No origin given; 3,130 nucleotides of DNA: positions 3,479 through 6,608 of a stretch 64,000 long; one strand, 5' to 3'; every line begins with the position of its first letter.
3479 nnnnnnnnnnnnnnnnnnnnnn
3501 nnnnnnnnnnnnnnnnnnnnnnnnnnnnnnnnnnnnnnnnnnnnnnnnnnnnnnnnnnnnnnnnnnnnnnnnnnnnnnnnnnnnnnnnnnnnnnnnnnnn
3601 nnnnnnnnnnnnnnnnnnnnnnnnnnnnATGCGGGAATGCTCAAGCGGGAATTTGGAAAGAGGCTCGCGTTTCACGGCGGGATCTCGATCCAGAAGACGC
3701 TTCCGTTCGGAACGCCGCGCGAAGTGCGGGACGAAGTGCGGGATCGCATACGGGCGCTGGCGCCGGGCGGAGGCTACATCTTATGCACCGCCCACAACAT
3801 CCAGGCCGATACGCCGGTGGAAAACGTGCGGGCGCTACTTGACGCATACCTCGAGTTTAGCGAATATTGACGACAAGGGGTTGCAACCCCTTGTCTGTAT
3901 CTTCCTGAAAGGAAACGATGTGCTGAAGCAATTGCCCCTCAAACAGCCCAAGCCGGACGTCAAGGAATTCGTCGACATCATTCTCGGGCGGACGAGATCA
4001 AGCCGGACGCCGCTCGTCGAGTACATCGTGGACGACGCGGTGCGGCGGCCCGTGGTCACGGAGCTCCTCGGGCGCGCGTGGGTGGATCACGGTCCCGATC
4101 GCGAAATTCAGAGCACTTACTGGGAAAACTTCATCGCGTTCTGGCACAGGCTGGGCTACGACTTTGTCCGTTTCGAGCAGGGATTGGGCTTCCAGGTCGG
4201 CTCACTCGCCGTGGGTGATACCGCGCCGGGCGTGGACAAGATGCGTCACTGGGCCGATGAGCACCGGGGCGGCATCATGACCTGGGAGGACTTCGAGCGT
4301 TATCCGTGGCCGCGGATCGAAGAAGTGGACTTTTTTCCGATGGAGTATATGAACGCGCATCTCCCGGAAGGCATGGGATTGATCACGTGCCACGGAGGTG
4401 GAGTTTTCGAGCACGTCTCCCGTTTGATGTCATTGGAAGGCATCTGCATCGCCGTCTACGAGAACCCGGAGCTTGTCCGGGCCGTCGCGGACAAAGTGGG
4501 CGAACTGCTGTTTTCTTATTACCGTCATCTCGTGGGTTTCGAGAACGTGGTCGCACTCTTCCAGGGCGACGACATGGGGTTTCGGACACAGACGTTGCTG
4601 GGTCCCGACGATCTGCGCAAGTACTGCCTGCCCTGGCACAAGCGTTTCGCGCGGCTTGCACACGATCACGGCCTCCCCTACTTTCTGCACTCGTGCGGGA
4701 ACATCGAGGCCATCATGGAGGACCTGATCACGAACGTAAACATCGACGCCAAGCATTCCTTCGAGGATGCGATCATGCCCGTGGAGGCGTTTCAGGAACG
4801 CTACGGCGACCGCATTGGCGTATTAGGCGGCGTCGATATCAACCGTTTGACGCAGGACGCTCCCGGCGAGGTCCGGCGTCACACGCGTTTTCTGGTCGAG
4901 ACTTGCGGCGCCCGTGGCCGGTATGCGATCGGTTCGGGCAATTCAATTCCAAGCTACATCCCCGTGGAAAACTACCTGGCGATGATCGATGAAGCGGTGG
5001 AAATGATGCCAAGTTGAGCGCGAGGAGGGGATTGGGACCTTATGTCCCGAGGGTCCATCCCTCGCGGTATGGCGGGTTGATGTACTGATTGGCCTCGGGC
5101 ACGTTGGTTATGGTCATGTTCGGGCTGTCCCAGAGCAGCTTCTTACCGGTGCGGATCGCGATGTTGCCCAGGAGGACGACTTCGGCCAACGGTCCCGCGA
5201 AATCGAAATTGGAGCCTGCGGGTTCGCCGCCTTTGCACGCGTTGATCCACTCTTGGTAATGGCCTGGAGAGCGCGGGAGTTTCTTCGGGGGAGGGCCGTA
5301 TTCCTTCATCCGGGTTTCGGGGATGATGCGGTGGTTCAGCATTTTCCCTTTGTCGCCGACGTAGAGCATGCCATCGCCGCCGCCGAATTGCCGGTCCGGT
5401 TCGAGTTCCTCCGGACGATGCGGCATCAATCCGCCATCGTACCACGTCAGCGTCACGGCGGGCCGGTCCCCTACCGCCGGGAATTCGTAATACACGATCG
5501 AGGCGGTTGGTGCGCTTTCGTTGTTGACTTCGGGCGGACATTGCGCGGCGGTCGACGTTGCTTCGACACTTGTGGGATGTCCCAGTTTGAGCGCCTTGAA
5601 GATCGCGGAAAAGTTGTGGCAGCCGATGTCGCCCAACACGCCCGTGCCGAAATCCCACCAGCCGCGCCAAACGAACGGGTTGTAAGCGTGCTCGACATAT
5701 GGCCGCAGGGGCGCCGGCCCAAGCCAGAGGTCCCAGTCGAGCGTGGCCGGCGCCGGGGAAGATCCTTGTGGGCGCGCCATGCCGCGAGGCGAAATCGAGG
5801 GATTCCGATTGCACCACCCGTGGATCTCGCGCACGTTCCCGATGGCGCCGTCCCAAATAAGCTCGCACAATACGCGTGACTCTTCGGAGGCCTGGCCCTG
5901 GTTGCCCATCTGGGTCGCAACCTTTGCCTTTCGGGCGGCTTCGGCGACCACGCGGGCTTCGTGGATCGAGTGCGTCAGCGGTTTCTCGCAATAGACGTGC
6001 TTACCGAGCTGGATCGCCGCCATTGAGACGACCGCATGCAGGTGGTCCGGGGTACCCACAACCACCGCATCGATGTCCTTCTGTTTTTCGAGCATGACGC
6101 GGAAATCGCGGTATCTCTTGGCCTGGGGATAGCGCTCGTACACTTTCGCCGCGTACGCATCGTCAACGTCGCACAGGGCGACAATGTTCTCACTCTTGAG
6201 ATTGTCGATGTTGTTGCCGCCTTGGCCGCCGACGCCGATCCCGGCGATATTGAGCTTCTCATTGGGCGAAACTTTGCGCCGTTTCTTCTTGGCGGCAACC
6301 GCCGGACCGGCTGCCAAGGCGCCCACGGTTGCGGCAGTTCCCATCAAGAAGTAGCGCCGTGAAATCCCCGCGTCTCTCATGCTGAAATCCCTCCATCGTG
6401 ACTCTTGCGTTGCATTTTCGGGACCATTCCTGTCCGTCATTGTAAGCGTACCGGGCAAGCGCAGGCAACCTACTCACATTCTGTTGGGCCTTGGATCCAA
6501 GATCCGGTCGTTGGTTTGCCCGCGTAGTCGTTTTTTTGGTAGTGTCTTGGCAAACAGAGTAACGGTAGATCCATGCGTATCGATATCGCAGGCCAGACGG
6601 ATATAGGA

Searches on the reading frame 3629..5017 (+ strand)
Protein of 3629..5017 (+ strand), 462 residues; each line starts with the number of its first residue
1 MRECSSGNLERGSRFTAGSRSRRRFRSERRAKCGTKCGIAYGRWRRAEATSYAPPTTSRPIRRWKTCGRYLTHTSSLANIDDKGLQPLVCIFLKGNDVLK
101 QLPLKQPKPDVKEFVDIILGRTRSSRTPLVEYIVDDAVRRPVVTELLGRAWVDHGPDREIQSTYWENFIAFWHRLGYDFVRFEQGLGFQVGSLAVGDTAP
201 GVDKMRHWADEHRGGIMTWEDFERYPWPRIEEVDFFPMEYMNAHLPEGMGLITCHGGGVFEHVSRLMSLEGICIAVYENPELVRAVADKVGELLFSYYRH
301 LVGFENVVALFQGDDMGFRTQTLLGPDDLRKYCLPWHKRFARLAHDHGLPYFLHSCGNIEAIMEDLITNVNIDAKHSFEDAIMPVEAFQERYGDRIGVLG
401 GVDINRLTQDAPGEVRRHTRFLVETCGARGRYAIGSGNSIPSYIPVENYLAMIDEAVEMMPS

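Call 39: search_protein_families(library=pfam, proteins=[window:3629-5017:+])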
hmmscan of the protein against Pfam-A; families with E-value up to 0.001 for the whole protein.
window:3629-5017:+ (462 aa): 1 family
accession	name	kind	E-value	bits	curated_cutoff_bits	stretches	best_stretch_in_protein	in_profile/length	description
PF01208.23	URO-D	-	1.8e-17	63.8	23.9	1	245-456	133-343/346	Uroporphyrinogen decarboxylase (URO-D)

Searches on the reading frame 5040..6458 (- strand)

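Call 39: search_protein_families(library=pfam, proteins=[window:5040-6458:-])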
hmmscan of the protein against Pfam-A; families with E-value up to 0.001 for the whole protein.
window:5040-6458:- (472 aa): 3 families
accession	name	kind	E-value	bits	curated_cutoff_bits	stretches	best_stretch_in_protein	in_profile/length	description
PF01408.29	GFO_IDH_MocA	-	9.6e-20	71.9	24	1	70-185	2-119/120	Oxidoreductase family, NAD-binding Rossmann fold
PF19051.5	GFO_IDH_MocA_C2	-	2.9e-18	66.7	23.3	1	234-469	46-253/254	Oxidoreductase family, C-terminal alpha/beta domain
PF22725.1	GFO_IDH_MocA_C3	-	1.6e-05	25.4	27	0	260-308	31-78/124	GFO/IDH/MocA C-terminal domain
